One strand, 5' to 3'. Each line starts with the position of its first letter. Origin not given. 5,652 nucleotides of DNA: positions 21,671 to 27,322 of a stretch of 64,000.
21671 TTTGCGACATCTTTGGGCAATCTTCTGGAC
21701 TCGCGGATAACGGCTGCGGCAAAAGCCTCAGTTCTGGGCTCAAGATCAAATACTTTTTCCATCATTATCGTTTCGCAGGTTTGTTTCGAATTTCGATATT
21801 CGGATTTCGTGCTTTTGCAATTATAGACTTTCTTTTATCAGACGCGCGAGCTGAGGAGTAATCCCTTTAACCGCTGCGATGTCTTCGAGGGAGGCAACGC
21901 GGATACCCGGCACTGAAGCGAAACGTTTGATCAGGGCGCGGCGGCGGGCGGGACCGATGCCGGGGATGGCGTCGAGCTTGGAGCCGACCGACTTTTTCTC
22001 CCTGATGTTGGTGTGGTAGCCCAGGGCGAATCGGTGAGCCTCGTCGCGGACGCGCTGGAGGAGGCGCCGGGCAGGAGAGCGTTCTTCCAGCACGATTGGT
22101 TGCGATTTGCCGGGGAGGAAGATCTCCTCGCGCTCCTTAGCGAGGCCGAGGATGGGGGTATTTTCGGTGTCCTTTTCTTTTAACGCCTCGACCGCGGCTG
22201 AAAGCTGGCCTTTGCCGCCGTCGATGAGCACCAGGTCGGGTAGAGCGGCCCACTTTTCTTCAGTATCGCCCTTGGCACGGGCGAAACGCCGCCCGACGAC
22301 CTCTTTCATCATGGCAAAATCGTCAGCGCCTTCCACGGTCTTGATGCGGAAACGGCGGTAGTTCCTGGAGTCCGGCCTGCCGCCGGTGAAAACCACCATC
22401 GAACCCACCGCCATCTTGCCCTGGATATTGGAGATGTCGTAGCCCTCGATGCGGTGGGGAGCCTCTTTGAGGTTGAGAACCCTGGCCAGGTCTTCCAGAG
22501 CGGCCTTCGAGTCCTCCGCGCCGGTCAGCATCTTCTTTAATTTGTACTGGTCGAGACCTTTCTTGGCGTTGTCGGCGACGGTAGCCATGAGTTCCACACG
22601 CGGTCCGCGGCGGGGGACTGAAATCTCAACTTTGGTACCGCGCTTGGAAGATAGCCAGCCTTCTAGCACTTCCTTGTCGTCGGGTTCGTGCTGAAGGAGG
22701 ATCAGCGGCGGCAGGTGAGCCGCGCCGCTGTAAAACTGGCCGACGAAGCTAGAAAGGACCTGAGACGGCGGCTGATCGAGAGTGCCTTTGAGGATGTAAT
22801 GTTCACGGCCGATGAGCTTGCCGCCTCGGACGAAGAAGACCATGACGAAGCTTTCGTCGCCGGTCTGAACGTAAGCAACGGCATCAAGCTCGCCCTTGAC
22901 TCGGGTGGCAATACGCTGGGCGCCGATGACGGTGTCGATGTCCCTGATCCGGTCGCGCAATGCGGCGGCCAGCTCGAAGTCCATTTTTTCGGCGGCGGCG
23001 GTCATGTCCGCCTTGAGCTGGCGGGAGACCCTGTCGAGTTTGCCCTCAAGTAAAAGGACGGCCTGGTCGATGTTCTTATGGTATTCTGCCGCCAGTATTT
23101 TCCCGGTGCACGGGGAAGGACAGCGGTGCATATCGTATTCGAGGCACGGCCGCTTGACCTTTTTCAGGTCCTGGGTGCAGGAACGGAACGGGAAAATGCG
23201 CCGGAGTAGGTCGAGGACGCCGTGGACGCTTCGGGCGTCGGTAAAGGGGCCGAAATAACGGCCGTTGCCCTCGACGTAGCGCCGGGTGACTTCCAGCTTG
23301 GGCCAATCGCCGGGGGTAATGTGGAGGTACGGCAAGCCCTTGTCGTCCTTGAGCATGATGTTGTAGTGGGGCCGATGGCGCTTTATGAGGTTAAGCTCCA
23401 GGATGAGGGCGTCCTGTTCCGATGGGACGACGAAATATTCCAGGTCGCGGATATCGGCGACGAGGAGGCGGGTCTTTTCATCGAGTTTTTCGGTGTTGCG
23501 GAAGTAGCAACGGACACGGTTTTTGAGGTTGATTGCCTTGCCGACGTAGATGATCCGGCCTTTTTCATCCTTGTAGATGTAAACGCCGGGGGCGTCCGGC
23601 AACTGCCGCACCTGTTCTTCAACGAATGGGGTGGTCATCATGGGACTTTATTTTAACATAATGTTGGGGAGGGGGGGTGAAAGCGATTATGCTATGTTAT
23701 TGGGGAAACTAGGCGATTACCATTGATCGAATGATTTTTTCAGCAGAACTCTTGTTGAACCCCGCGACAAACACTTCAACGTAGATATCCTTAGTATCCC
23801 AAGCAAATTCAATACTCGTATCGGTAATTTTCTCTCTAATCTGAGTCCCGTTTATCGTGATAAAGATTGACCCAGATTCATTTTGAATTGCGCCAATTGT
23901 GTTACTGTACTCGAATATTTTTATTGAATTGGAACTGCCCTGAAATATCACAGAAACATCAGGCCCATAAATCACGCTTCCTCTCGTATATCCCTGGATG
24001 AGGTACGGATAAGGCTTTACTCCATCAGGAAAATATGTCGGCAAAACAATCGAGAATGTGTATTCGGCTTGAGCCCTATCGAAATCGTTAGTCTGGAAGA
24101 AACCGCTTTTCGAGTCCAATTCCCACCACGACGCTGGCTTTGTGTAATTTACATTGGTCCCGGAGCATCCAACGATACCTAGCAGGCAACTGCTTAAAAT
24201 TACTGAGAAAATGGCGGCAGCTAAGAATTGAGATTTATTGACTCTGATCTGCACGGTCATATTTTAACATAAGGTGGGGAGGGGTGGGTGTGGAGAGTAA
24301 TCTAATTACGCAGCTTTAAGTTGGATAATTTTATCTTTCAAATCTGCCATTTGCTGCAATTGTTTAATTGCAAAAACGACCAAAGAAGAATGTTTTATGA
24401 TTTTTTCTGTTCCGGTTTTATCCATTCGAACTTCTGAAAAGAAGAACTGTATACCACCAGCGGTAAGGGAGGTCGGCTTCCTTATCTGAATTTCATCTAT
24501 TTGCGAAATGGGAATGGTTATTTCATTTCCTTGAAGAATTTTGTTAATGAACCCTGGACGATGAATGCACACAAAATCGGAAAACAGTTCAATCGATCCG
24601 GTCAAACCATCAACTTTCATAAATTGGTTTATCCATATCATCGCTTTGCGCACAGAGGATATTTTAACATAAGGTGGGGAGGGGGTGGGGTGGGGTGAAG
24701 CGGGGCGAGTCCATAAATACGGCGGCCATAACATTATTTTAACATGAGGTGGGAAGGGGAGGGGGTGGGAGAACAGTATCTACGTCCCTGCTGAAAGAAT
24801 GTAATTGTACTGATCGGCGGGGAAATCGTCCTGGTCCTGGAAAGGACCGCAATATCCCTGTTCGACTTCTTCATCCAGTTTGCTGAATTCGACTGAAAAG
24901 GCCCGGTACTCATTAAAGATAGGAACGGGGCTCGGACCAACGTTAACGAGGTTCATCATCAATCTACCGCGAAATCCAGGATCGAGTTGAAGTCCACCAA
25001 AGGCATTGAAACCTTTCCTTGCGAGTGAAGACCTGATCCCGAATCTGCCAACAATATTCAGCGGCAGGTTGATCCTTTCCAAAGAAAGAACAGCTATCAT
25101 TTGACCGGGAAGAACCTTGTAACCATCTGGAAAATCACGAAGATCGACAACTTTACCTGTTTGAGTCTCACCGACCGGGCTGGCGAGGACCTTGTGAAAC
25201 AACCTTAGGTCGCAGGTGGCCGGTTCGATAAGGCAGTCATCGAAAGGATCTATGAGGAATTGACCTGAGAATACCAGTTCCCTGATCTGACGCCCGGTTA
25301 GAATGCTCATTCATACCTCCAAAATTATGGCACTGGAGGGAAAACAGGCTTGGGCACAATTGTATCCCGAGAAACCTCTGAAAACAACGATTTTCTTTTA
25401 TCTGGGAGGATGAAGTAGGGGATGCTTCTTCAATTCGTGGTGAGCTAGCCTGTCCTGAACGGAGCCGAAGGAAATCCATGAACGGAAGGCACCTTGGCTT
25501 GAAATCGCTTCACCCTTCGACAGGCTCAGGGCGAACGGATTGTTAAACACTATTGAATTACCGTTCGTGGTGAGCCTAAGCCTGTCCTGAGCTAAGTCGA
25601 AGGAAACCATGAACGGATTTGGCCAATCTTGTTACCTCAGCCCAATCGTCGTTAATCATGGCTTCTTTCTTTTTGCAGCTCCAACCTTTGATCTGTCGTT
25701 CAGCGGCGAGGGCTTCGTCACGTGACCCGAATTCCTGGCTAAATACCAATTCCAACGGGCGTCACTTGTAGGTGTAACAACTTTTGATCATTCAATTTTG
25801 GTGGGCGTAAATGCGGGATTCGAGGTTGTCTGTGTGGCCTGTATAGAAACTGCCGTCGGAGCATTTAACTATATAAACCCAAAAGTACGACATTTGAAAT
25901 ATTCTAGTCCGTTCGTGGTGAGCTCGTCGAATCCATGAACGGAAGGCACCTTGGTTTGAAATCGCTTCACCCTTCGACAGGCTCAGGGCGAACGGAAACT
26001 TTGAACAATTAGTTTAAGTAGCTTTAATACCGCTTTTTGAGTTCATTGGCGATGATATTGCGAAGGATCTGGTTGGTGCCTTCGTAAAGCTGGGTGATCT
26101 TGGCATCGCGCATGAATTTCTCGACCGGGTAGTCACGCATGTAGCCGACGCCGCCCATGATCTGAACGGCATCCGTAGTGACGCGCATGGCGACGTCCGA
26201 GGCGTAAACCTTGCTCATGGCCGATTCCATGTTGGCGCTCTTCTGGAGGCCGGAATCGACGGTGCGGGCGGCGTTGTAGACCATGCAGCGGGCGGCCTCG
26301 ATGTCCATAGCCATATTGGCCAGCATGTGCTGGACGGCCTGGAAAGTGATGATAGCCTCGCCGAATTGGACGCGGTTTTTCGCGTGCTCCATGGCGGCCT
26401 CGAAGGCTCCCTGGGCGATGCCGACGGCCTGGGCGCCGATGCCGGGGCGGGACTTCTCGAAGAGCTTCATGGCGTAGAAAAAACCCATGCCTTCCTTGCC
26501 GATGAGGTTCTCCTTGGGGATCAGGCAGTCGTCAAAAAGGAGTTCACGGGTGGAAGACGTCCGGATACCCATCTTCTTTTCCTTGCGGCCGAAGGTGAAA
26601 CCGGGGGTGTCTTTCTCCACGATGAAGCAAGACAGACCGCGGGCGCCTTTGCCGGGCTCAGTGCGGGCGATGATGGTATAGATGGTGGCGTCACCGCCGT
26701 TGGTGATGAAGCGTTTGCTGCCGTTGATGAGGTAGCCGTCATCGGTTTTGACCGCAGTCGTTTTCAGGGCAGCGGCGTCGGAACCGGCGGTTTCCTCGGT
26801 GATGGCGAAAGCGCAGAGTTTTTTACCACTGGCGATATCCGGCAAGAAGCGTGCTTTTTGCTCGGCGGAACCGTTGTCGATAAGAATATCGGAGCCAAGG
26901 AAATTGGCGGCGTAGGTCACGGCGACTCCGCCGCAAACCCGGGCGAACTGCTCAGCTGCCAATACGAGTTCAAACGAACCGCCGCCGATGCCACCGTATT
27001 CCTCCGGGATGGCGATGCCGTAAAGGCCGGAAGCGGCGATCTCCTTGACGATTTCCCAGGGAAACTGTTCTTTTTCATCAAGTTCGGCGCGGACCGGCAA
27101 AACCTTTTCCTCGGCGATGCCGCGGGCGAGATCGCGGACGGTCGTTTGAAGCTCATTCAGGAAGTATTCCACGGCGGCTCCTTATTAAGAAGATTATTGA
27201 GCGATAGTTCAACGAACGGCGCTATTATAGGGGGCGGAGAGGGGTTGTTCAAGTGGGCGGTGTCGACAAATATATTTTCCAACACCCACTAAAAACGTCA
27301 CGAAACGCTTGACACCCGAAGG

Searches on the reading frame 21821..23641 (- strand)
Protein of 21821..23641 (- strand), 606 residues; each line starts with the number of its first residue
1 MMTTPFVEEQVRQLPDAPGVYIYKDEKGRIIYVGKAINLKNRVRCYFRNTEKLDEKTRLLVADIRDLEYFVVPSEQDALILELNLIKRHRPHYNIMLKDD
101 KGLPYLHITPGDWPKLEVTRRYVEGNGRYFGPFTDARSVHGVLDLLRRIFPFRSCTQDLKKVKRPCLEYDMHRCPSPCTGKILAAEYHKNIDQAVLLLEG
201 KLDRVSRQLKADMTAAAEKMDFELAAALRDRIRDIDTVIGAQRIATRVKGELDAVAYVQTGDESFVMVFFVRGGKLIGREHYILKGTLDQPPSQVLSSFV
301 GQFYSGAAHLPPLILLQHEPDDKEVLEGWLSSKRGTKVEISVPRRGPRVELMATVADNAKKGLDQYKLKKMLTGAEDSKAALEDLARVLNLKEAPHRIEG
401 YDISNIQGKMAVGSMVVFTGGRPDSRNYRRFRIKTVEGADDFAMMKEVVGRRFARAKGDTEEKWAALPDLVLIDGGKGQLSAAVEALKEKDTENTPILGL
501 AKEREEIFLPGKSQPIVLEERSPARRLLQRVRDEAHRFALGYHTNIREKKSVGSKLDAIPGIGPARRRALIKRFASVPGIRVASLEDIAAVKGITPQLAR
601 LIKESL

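Call 20: search_protein_families(library=pfam, proteins=[window:21821-23641:-], max_evalue=0.001)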
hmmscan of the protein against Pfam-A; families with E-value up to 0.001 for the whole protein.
window:21821-23641:- (606 aa): 8 families
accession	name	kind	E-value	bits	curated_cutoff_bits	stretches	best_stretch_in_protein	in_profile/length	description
PF08459.17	UvrC_RNaseH_dom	-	1.5e-54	184.6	22.3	1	387-539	2-158/159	UvrC RNAse H endonuclease domain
PF22920.2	UvrC_RNaseH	-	2.6e-36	124.5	24.3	1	252-365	2-115/116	UvrC Ribonuclease H-like domain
PF01541.30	GIY-YIG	-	3.2e-09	37.4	22.6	1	18-94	2-78/78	GIY-YIG catalytic domain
PF14520.12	HHH_5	-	3.9e-09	37.3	27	1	555-606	3-55/57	Helix-hairpin-helix domain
PF02151.25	UVR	-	5.4e-09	36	21.5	1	207-235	5-33/36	UvrB/uvrC motif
PF00633.29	HHH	-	3.5e-07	30.2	24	1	577-604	2-29/30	Helix-hairpin-helix motif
PF12826.13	HHH_2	-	2.9e-05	24.6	27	1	559-604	8-53/64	Helix-hairpin-helix motif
PF24348.1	DUF7508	-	0.00033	21.2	26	0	5-44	9-47/79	Domain of unknown function (DUF7508)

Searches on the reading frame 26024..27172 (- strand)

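Call 20: search_protein_families(library=pfam, proteins=[window:26024-27172:-], max_evalue=0.001)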
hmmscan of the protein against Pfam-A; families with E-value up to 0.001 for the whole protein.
window:26024-27172:- (382 aa): 6 families
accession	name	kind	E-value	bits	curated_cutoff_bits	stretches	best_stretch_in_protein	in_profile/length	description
PF00441.29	Acyl-CoA_dh_1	-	5e-50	170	22.4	1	228-378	1-149/150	Acyl-CoA dehydrogenase, C-terminal domain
PF02771.21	Acyl-CoA_dh_N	-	1.2e-31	109.8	22.9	1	7-117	2-113/113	Acyl-CoA dehydrogenase, N-terminal domain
PF02770.24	Acyl-CoA_dh_M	-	1.9e-30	105.3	33.3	1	121-216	1-97/97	Acyl-CoA dehydrogenase, middle domain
PF08028.16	Acyl-CoA_dh_2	-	3.6e-26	92.5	22.7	1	244-367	2-133/134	Acyl-CoA dehydrogenase, C-terminal domain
PF22924.1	ACOX_C_alpha1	-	1.2e-06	28.8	27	1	277-375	51-165/169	Acyl-CoA oxidase, C-alpha1 domain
PF21343.2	ACAD9-ACADV_C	-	9.5e-05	23.1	27.8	1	268-335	26-92/120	ACAD9/ACADV, C-terminal domain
